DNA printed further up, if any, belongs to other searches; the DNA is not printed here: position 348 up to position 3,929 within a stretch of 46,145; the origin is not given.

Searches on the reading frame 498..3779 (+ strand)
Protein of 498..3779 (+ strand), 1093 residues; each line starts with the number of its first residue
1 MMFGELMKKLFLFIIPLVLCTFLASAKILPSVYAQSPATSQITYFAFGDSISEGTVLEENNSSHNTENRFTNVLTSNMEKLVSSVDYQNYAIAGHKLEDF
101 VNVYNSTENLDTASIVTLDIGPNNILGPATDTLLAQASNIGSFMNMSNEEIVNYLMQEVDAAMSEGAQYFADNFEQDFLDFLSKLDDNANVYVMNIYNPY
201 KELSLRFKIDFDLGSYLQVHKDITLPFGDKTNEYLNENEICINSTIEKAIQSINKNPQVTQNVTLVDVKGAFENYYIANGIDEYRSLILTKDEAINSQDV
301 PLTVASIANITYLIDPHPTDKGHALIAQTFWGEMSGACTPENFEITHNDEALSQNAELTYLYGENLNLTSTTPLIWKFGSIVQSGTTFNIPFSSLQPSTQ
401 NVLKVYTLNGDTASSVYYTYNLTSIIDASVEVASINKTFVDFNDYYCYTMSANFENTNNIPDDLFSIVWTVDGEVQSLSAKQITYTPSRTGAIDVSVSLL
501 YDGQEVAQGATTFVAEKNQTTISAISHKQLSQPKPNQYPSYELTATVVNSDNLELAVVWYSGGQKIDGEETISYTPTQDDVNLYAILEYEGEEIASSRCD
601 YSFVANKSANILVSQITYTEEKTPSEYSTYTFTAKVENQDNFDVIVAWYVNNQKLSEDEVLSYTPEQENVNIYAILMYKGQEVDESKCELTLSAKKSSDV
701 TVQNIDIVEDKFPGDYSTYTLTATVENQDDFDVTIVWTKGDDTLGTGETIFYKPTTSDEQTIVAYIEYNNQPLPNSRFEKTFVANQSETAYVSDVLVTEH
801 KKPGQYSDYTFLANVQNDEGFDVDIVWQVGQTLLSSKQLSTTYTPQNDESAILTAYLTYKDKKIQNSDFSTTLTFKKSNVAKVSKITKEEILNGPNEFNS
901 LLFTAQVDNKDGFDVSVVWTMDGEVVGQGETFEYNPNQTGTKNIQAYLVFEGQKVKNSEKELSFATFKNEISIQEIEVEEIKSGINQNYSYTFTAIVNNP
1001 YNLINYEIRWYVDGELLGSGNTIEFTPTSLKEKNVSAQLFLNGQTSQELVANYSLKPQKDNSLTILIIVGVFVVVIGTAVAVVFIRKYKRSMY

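Call 83: search_protein_families(library=pfam, proteins=[window:498-3779:+], max_evalue=0.00001)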
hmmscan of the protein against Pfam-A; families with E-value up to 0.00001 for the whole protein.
window:498-3779:+ (1093 aa): 2 families
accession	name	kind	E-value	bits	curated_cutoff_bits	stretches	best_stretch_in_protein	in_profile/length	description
PF00657.28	Lipase_GDSL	-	2.3e-10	41.4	23.6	1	44-328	1-206/208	GDSL-like Lipase/Acylhydrolase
PF16820.11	PKD_3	-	9.2e-08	32.3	26.3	0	629-668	20-57/68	PKD-like domain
